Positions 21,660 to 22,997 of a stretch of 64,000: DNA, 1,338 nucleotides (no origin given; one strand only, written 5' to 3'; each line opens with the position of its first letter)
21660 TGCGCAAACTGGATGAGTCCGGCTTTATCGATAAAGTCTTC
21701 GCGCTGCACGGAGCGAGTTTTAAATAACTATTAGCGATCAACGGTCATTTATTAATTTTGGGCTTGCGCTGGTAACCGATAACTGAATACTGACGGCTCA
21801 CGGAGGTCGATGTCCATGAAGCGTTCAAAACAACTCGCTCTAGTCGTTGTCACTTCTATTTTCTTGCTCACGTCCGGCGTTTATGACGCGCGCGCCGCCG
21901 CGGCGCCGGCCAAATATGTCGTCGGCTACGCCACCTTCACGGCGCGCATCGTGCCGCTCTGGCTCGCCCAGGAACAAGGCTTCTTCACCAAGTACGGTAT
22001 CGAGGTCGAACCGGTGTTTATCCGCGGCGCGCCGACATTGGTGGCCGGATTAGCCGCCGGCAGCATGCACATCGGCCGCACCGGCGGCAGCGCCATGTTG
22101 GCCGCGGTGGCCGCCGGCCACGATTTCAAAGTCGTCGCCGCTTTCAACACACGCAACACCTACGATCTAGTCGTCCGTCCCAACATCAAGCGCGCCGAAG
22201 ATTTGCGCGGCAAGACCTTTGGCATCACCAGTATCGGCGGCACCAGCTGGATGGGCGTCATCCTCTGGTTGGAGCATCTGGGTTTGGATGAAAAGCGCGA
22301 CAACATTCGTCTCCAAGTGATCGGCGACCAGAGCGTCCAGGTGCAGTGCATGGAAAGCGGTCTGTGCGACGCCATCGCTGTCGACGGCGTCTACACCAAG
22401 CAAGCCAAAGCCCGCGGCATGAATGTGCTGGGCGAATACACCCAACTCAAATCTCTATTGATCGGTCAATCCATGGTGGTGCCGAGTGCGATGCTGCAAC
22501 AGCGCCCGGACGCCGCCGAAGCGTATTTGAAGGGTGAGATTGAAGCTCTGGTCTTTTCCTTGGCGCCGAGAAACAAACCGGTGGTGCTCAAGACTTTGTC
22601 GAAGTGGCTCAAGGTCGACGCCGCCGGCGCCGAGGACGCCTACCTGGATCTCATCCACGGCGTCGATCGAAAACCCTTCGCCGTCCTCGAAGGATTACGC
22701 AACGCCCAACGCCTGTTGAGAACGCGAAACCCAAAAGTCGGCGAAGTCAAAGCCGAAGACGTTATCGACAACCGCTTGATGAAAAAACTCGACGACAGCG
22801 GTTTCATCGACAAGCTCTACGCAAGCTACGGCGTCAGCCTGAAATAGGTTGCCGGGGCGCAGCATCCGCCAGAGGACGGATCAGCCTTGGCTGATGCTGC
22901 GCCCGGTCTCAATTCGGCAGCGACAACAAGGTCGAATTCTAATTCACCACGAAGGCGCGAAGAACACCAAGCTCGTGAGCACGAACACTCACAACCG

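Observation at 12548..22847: Head-to-tail array of eight orphan NMT1/SsuA-like binding proteins; 14 copies in 64 kb and no cognate permease or ATPase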

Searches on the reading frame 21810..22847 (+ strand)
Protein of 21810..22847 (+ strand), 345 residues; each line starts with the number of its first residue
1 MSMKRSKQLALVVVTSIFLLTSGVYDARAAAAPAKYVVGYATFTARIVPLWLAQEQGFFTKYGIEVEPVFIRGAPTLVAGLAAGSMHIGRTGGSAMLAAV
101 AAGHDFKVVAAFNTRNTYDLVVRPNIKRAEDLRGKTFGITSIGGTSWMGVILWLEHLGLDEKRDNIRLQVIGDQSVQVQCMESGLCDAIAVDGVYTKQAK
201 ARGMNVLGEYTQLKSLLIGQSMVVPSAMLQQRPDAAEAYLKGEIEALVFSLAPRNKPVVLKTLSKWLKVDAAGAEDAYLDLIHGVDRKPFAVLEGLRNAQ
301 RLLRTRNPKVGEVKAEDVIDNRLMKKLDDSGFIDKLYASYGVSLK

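Call 3: search_protein_families(library=pfam, proteins=[window:21810-22847:+])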
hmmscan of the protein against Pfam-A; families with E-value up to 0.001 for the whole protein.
window:21810-22847:+ (345 aa): 3 families
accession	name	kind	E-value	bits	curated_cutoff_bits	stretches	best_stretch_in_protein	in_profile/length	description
PF09084.16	NMT1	-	1.2e-14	55.1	20.5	1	47-240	4-199/216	NMT1/THI5 like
PF13379.11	NMT1_2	-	6.1e-14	52.9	24.7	1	35-263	7-251/252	NMT1-like family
PF12974.12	Phosphonate-bd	-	3.6e-09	36.8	27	1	61-253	26-218/242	ABC transporter, phosphonate, periplasmic substrate-binding protein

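Call 10: find_encoding_contigs(protein=window:21810-22847:+, flank=10000, max_places=6)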
Protein window:21810-22847:+ (345 aa): no gene with exactly this product is on record in the collection.

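Call 11: search_solved_structures(query=window:21810-22847:+, max_evalue=0.01)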
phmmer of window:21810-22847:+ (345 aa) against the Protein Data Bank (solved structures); distinct sequences matched with E-value up to 0.01: 3.
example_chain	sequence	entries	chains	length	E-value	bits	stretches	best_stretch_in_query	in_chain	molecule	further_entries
6ssy_A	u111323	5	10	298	2.5e-05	26.6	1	48-162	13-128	Taurine-binding periplasmic protein | Taurine ABC transporter substrate-binding protein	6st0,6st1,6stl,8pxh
3qsl_A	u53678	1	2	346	5.5e-05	25.5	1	31-215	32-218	Putative exported protein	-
2i48_A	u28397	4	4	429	0.00059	22.1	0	36-65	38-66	Bicarbonate transporter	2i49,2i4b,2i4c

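Call 12: find_homologous_proteins(query=window:21810-22847:+, max_evalue=1e-10)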
Query window:21810-22847:+ (345 aa): 1478 proteins with E <= 1e-10 among 8000 candidates; the best 120 are listed.
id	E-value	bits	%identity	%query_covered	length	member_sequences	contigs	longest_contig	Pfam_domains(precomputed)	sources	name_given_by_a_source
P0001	1.3e-200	683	90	99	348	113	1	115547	PF13379.12,PF09084.17,PF12974.13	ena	-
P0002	3.1e-198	675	89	99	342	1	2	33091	PF13379.12,PF09084.17,PF12974.13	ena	-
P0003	1.2e-197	673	90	97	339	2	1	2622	PF13379.12,PF09084.17,PF12974.13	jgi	-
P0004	2.2e-196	669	92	92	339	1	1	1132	PF13379.12,PF09084.17,PF12974.13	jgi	jgi:ABC-type nitrate/sulfonate/bicarbonate transport system substrate-binding protein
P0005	2.4e-193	659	88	99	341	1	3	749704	PF13379.12,PF09084.17,PF12974.13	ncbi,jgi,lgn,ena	jgi:ABC-type nitrate/sulfonate/bicarbonate transport system substrate-binding protein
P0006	3.2e-193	659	88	99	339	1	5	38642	PF13379.12,PF09084.17,PF12974.13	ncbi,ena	-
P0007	4.0e-193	659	89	99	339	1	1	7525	PF13379.12,PF09084.17,PF12974.13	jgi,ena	-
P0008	4.3e-193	658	88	99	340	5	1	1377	PF13379.12,PF09084.17,PF12974.13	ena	-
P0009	1.1e-192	657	88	99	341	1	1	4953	PF13379.12,PF09084.17,PF12974.13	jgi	jgi:ABC-type nitrate/sulfonate/bicarbonate transport system substrate-binding protein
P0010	1.5e-192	657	87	100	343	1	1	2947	PF13379.12,PF09084.17,PF12974.13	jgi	jgi:NitT/TauT family transport system substrate-binding protein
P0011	1.5e-192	657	88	99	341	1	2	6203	PF13379.12,PF09084.17,PF12974.13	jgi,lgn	jgi:ABC-type nitrate/sulfonate/bicarbonate transport system substrate-binding protein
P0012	1.8e-192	656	92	91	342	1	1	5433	PF13379.12,PF09084.17,PF12974.13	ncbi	-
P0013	3.8e-192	655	88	98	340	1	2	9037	PF13379.12,PF09084.17,PF12974.13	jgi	jgi:ABC-type nitrate/sulfonate/bicarbonate transport system substrate-binding protein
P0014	3.8e-192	655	88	98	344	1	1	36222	PF13379.12,PF09084.17,PF12974.13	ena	-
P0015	4.8e-192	655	88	99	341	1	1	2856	PF13379.12,PF09084.17,PF12974.13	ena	-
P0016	2.4e-191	653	92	91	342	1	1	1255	PF13379.12,PF09084.17,PF12974.13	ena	-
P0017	2.9e-191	652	92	91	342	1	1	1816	PF13379.12,PF09084.17,PF12974.13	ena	-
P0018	5.8e-191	651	87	99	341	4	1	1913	PF13379.12,PF09084.17,PF12974.13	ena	-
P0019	3.8e-190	649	85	99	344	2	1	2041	PF13379.12,PF09084.17,PF12974.13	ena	-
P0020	4.3e-190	649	87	97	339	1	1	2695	PF13379.12,PF09084.17,PF12974.13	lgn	-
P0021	5.9e-190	648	87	98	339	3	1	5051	PF13379.12,PF09084.17,PF12974.13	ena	-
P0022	5.9e-189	645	85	99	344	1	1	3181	PF13379.12,PF09084.17,PF12974.13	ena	-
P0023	1.2e-188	644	84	99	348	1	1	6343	PF13379.12,PF09084.17,PF12974.13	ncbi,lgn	-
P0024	1.1e-187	641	90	91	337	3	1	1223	PF13379.12,PF09084.17,PF12974.13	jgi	-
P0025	1.7e-187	640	91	91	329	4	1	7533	PF13379.12,PF09084.17,PF12974.13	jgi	jgi:ABC-type nitrate/sulfonate/bicarbonate transport system substrate-binding protein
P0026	4.2e-187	639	83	99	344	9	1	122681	PF13379.12,PF09084.17,PF12974.13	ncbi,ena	-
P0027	6.3e-187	638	84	99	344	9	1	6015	PF13379.12,PF09084.17,PF12974.13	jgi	jgi:ABC-type nitrate/sulfonate/bicarbonate transport system substrate-binding protein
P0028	1.6e-186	637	86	98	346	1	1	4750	PF13379.12,PF09084.17,PF12974.13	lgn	-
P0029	7.7e-186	635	90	92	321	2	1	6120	PF13379.12,PF09084.17,PF12974.13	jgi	jgi:NitT/TauT family transport system substrate-binding protein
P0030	1.1e-185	634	83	99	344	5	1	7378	PF13379.12,PF09084.17,PF12974.13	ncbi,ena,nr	ncbi:MAG TPA: ABC transporter substrate-binding protein [Candidatus Binatus sp.]|nr:ABC transporter 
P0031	1.5e-184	630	84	97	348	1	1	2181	PF13379.12,PF09084.17,PF12974.13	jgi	jgi:NitT/TauT family transport system substrate-binding protein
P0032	2.7e-184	629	83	97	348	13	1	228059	PF13379.12,PF09084.17,PF12974.13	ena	-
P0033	2.9e-184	629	87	89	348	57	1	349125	PF13379.12,PF09084.17,PF12974.13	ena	-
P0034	1.0e-183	628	82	99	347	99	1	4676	PF13379.12,PF09084.17,PF12974.13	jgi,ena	-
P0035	1.3e-183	627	82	99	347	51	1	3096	PF13379.12,PF09084.17,PF12974.13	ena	-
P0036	6.3e-183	625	82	99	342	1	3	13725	PF13379.12,PF09084.17,PF12974.13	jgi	jgi:ABC-type nitrate/sulfonate/bicarbonate transport system substrate-binding protein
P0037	8.2e-183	625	82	97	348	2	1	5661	PF13379.12,PF09084.17,PF12974.13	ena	-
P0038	1.0e-182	624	86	89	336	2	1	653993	PF13379.12,PF09084.17,PF12974.13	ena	-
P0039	1.7e-182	624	82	97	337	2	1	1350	PF13379.12,PF09084.17,PF12974.13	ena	-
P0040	1.1e-181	621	86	92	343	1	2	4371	PF13379.12,PF09084.17,PF12974.13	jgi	jgi:ABC-type nitrate/sulfonate/bicarbonate transport system substrate-binding protein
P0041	2.9e-181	620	85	92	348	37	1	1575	PF13379.12,PF09084.17,PF12974.13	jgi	jgi:ABC-type nitrate/sulfonate/bicarbonate transport system substrate-binding protein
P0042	5.2e-180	615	80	99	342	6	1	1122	PF13379.12,PF09084.17,PF12974.13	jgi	jgi:ABC-type nitrate/sulfonate/bicarbonate transport system substrate-binding protein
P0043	1.7e-179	614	85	89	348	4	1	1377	PF13379.12,PF09084.17,PF12974.13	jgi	jgi:ABC-type nitrate/sulfonate/bicarbonate transport system substrate-binding protein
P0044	8.6e-179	611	85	89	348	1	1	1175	PF13379.12,PF09084.17,PF12974.13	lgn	-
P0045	7.6e-178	608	78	97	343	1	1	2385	PF13379.12,PF09084.17,PF12974.13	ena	-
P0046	1.6e-177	607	80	99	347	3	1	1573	PF13379.12,PF09084.17,PF12974.13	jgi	jgi:ABC-type nitrate/sulfonate/bicarbonate transport system substrate-binding protein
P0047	1.6e-177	607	78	97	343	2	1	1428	PF13379.12,PF09084.17,PF12974.13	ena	-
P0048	6.4e-177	605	78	96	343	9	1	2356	PF13379.12,PF09084.17,PF12974.13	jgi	jgi:ABC-type nitrate/sulfonate/bicarbonate transport system substrate-binding protein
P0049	6.7e-177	605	81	97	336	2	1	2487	PF13379.12,PF09084.17,PF12974.13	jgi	-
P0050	7.6e-177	605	78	97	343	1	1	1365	PF13379.12,PF09084.17,PF12974.13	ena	-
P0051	9.9e-177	605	78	97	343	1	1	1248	PF13379.12,PF09084.17,PF12974.13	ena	-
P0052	1.0e-176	605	78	97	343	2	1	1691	PF13379.12,PF09084.17,PF12974.13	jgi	jgi:ABC-type nitrate/sulfonate/bicarbonate transport system substrate-binding protein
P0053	2.2e-176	604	78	97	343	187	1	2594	PF13379.12,PF09084.17,PF12974.13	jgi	-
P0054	2.4e-176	603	78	97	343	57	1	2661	PF13379.12,PF09084.17,PF12974.13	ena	-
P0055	9.6e-176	601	77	99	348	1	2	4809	PF13379.12,PF09084.17,PF12974.13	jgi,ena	jgi:NitT/TauT family transport system substrate-binding protein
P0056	9.1e-175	598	80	92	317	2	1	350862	PF13379.12,PF09084.17,PF12974.13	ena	-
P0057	7.8e-173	592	75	97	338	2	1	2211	PF13379.12,PF09084.17,PF12974.13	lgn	-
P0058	2.0e-171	587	74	99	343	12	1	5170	PF13379.12,PF09084.17,PF12974.13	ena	-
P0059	2.8e-171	587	75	97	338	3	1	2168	PF13379.12,PF09084.17,PF12974.13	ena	-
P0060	6.1e-171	586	73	99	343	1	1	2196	PF13379.12,PF09084.17,PF12974.13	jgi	jgi:NitT/TauT family transport system substrate-binding protein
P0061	6.8e-171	585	76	95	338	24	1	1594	PF13379.12,PF09084.17,PF12974.13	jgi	-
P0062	1.4e-166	571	74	96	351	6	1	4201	PF13379.12,PF09084.17,PF12974.13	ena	-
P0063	3.8e-162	557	72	97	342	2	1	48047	PF13379.12,PF09084.17,PF12974.13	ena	-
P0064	5.3e-161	553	73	93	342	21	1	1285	PF13379.12,PF09084.17,PF12974.13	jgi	jgi:ABC-type nitrate/sulfonate/bicarbonate transport system substrate-binding protein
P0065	1.2e-160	552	75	92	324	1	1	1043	PF13379.12,PF09084.17,PF12974.13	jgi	jgi:ABC-type nitrate/sulfonate/bicarbonate transport system substrate-binding protein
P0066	3.8e-160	550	72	97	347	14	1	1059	PF13379.12,PF09084.17,PF12974.13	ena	-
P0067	6.1e-160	549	74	90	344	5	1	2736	PF13379.12,PF09084.17,PF12974.13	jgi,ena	-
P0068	4.6e-159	547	73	91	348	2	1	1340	PF13379.12,PF09084.17,PF12974.13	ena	-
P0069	9.1e-159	546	71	97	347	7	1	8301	PF13379.12,PF09084.17,PF12974.13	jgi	jgi:ABC-type nitrate/sulfonate/bicarbonate transport system substrate-binding protein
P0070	4.0e-158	544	73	94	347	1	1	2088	PF13379.12,PF09084.17,PF12974.13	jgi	jgi:ABC-type nitrate/sulfonate/bicarbonate transport system substrate-binding protein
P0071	1.2e-157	542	70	100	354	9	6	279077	PF13379.12,PF09084.17,PF12974.13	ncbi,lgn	-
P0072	7.1e-157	539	70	99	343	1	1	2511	PF13379.12,PF09084.17,PF12974.13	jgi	jgi:ABC-type nitrate/sulfonate/bicarbonate transport system substrate-binding protein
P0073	9.0e-157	539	73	92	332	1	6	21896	PF09084.17,PF12974.13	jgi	-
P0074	1.4e-156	538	73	90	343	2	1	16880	PF13379.12,PF09084.17,PF12974.13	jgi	-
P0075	1.5e-156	538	69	98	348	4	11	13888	PF13379.12,PF09084.17,PF12974.13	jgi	jgi:NitT/TauT family transport system substrate-binding protein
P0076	1.8e-156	538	73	92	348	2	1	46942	PF13379.12,PF09084.17,PF12974.13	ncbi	-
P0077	2.8e-156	537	73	92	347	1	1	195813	PF13379.12,PF09084.17,PF12974.13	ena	-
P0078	7.3e-156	536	72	90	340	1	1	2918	PF13379.12,PF09084.17,PF12974.13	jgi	jgi:ABC-type nitrate/sulfonate/bicarbonate transport system substrate-binding protein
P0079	7.5e-156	536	71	93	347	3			PF13379.12,PF09084.17,PF12974.13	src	-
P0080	2.0e-155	535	72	92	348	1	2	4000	PF09084.17,PF12974.13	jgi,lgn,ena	-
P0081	1.1e-154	532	72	92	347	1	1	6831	PF13379.12,PF09084.17,PF12974.13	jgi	jgi:ABC-type nitrate/sulfonate/bicarbonate transport system substrate-binding protein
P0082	1.1e-154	532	74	90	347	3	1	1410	PF13379.12,PF09084.17,PF12974.13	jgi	jgi:ABC-type nitrate/sulfonate/bicarbonate transport system substrate-binding protein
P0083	1.7e-154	532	70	90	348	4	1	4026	PF09084.17,PF12974.13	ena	-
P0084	4.3e-154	530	68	99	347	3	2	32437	PF09084.17,PF12974.13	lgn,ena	-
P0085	7.5e-154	529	68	99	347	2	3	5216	PF13379.12,PF09084.17,PF12974.13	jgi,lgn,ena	-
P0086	9.6e-154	529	72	91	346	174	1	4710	PF09084.17,PF12974.13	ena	-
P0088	4.2e-151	520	68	99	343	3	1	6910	PF13379.12,PF09084.17,PF12974.13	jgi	jgi:ABC-type nitrate/sulfonate/bicarbonate transport system substrate-binding protein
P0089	3.1e-149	514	87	80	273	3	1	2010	PF13379.12,PF09084.17,PF12974.13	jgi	jgi:NitT/TauT family transport system substrate-binding protein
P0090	1.6e-146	505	69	92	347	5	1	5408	PF13379.12,PF09084.17,PF12974.13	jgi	jgi:NitT/TauT family transport system substrate-binding protein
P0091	5.0e-146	504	65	97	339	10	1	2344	PF13379.12,PF09084.17,PF12974.13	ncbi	-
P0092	6.3e-145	500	67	92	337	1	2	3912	PF13379.12,PF09084.17,PF12974.13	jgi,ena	-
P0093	7.0e-145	500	65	97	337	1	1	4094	PF13379.12,PF09084.17,PF12974.13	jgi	jgi:ABC-type nitrate/sulfonate/bicarbonate transport system substrate-binding protein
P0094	1.2e-144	499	63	99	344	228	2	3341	PF13379.12,PF09084.17,PF12974.13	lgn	-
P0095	3.1e-144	498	66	92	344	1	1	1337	PF13379.12,PF09084.17,PF12974.13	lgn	-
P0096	4.2e-144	497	67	92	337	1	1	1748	PF13379.12,PF09084.17,PF12974.13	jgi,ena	-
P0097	8.1e-144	497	67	92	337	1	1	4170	PF13379.12,PF09084.17,PF12974.13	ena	-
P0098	3.0e-143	495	63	98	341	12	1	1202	PF13379.12,PF09084.17,PF12974.13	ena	-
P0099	3.7e-143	494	63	97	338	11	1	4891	PF13379.12,PF09084.17,PF12974.13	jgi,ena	-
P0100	5.9e-143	494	63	99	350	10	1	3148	PF13379.12,PF09084.17,PF12974.13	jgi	jgi:ABC-type nitrate/sulfonate/bicarbonate transport system substrate-binding protein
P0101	1.5e-142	492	67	91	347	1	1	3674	PF13379.12,PF09084.17,PF12974.13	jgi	jgi:ABC-type nitrate/sulfonate/bicarbonate transport system substrate-binding protein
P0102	4.1e-142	491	64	97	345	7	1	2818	PF13379.12,PF09084.17,PF12974.13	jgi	jgi:NitT/TauT family transport system substrate-binding protein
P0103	9.3e-142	490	63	97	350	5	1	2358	PF13379.12,PF09084.17,PF12974.13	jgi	-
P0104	1.4e-141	489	62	96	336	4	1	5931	PF13379.12,PF09084.17,PF12974.13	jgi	jgi:ABC-type nitrate/sulfonate/bicarbonate transport system substrate-binding protein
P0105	1.5e-141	489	63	97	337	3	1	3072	PF13379.12,PF09084.17,PF12974.13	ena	-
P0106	1.8e-141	489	62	98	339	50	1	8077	PF13379.12,PF09084.17,PF12974.13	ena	-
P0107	3.4e-141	488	64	97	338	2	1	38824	PF13379.12,PF09084.17,PF12974.13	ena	-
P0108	3.6e-141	488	67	91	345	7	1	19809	PF13379.12,PF09084.17,PF12974.13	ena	-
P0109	3.7e-141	488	64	92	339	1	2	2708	PF13379.12,PF09084.17,PF12974.13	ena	-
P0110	4.3e-141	488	67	91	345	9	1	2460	PF13379.12,PF09084.17,PF12974.13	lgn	-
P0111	6.4e-141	487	64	95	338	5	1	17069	PF13379.12,PF09084.17,PF12974.13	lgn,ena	-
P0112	9.8e-141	486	64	97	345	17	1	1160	PF13379.12,PF09084.17,PF12974.13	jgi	jgi:ABC-type nitrate/sulfonate/bicarbonate transport system substrate-binding protein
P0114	2.2e-140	485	65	91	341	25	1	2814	PF13379.12,PF09084.17,PF12974.13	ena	-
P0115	2.5e-140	485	63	96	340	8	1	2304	PF13379.12,PF09084.17,PF12974.13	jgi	-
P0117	3.3e-140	485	65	92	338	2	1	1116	PF13379.12,PF09084.17,PF12974.13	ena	-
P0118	3.5e-140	485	62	98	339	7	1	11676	PF13379.12,PF09084.17,PF12974.13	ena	-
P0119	4.3e-140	484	62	98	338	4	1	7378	PF13379.12,PF09084.17,PF12974.13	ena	-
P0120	6.1e-140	484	63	97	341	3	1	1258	PF13379.12,PF09084.17,PF12974.13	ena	-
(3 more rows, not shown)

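Call 15: find_encoding_contigs(protein=P0005, flank=10000, max_places=3)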
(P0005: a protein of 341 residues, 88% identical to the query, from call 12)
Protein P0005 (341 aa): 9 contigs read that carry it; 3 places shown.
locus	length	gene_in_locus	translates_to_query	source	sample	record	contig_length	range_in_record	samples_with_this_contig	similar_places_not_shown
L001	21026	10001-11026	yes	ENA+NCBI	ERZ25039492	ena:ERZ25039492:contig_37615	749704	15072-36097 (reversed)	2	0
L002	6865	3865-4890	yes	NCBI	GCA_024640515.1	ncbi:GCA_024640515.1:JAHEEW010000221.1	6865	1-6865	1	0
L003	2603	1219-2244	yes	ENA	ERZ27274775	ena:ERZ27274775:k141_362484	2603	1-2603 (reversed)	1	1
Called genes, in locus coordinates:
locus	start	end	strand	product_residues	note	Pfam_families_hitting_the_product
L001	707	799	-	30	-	-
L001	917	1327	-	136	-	-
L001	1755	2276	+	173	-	-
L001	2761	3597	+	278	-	PF00561:Abhydrolase_1, PF08538:DUF1749 (weak), PF12146:Hydrolase_4, PF12697:Abhydrolase_6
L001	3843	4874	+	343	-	PF13379:NMT1_2 (weak), PF09084:NMT1, PF12974:Phosphonate-bd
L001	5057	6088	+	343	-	PF13379:NMT1_2, PF09084:NMT1, PF12974:Phosphonate-bd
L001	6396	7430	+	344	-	PF13379:NMT1_2, PF09084:NMT1, PF12974:Phosphonate-bd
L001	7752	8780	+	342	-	PF13379:NMT1_2, PF09084:NMT1, PF12974:Phosphonate-bd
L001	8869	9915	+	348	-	PF13379:NMT1_2, PF09084:NMT1, PF12974:Phosphonate-bd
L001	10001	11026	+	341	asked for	PF13379:NMT1_2, PF09084:NMT1, PF12974:Phosphonate-bd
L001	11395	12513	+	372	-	PF04909:Amidohydro_2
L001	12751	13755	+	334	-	PF01547:SBP_bac_1, PF13531:SBP_bac_11, PF13416:SBP_bac_8, PF13343:SBP_bac_6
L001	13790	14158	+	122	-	PF00903:Glyoxalase, PF13669:Glyoxalase_4 (weak), PF18029:Glyoxalase_6 (weak)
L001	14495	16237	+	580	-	-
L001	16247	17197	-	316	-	PF13714:PEP_mutase, PF00463:ICL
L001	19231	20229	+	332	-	PF09084:NMT1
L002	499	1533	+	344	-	PF13379:NMT1_2, PF09084:NMT1, PF12974:Phosphonate-bd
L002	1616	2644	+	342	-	PF13379:NMT1_2, PF09084:NMT1, PF12974:Phosphonate-bd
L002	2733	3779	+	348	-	PF13379:NMT1_2, PF09084:NMT1, PF12974:Phosphonate-bd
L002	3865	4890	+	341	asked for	PF13379:NMT1_2, PF09084:NMT1, PF12974:Phosphonate-bd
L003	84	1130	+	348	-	PF13379:NMT1_2, PF09084:NMT1, PF12974:Phosphonate-bd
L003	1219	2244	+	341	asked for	PF13379:NMT1_2, PF09084:NMT1, PF12974:Phosphonate-bd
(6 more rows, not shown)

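Call 16: find_encoding_contigs(protein=P0001, flank=10000, max_places=2)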
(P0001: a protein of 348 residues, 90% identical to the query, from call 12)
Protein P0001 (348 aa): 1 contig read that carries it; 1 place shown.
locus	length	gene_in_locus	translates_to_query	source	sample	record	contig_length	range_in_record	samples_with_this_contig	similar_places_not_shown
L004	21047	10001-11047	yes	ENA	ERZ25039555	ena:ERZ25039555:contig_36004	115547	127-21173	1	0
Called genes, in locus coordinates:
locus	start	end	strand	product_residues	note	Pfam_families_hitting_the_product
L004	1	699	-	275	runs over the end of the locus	?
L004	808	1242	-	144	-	PF02082:Rrf2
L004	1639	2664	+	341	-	PF09084:NMT1, PF13379:NMT1_2 (weak)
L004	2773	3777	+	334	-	-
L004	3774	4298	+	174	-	PF12146:Hydrolase_4 (weak), PF00561:Abhydrolase_1, PF12697:Abhydrolase_6 (weak)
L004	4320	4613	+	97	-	-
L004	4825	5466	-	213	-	PF00891:Methyltransf_2 (weak), PF01209:Ubie_methyltran, PF13489:Methyltransf_23, PF05891:Methyltransf_PK (faint), PF08241:Methyltransf_11, PF08242:Methyltransf_12, PF13649:Methyltransf_25, PF13847:Methyltransf_31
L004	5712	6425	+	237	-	PF00561:Abhydrolase_1 (weak), PF12146:Hydrolase_4 (weak), PF12697:Abhydrolase_6 (weak)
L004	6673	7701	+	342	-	PF13379:NMT1_2, PF09084:NMT1, PF12974:Phosphonate-bd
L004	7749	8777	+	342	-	PF13379:NMT1_2, PF09084:NMT1, PF12974:Phosphonate-bd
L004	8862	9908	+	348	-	PF13379:NMT1_2, PF09084:NMT1, PF12974:Phosphonate-bd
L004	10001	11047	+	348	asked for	PF13379:NMT1_2, PF09084:NMT1, PF12974:Phosphonate-bd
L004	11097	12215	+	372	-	PF04909:Amidohydro_2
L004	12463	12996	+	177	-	-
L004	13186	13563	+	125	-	-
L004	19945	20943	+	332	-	PF09084:NMT1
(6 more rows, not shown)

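Call 24: search_protein_families(library=ncbifam, proteins=[window:21810-22847:+], max_evalue=0.01)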
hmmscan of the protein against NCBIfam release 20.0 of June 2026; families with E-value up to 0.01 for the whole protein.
window:21810-22847:+ (345 aa): 6 families
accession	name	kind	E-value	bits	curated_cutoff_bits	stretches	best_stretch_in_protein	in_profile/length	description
TIGR01728.1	SsuA_fam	subfamily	1.3e-16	60.7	163.5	1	39-272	4-236/290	aliphatic sulfonate ABC transporter substrate-binding protein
NF040735.1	SBP_SaoX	equivalog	1.1e-10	41.2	300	1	47-204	15-168/330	ABC transporter substrate-binding subunit SaoX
NF008553.0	PRK11480.1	equivalog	6.9e-06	25.5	490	1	34-163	23-150/320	taurine ABC transporter substrate-binding protein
TIGR01098.1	3A0109s03R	subfamily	1.1e-05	25.1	112.05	1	4-234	2-237/253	phosphate/phosphite/phosphonate ABC transporter substrate-binding protein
TIGR01729.1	taurine_ABC_bnd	equivalog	1.2e-05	24.9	304.25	1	73-166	37-131/300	taurine ABC transporter substrate-binding protein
NF008588.0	PRK11553.1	subfamily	0.0026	16.8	299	1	15-191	8-182/319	aliphatic sulfonate ABC transporter substrate-binding protein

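Call 28: predict_structure(alignment_id=A1)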
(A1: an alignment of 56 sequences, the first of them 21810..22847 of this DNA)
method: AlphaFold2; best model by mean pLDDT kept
length: 345 residues; sequences in the alignment: 56
mean_pLDDT: 92.0   pTM: 0.84
mean pLDDT of the five models: 92.0, 91.9, 91.7, 91.7, 90.9
residues with pLDDT >= 90: 273; 70-90: 59; 50-70: 9; < 50: 4
segments of 3 or more residues with pLDDT < 50: 28-30
pLDDT, mean of each block of 10 residues (from residue 1): 76 87 57 82 91 98 96 88 95 94 97 93 97 96 88 96 95 91 95 92 95 90 96 97 98 97 94 94 93 93 91 96 97 97 87
secondary structure, 60 per line:
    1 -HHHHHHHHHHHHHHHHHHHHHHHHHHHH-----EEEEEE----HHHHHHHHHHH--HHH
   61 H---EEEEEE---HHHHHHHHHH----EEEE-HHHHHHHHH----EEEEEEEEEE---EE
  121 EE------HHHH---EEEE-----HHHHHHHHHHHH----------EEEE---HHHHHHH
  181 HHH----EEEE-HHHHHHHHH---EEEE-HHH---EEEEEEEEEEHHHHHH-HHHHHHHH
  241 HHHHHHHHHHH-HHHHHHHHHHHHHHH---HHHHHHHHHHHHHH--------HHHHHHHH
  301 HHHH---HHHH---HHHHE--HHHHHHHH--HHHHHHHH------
elements in order: H2-29 E35-40 H45-55 H58-61 E65-70 H74-83 E88-91 H93-101 E106-115 E119-122 H129-132 E136-139 H145-156 E167-170 H174-183 E188-191 H193-201 E205-208 E216-225 H226-231 H233-251 H253-267 H271-284 H293-304 H308-311 H315-318 H322-329 H332-339
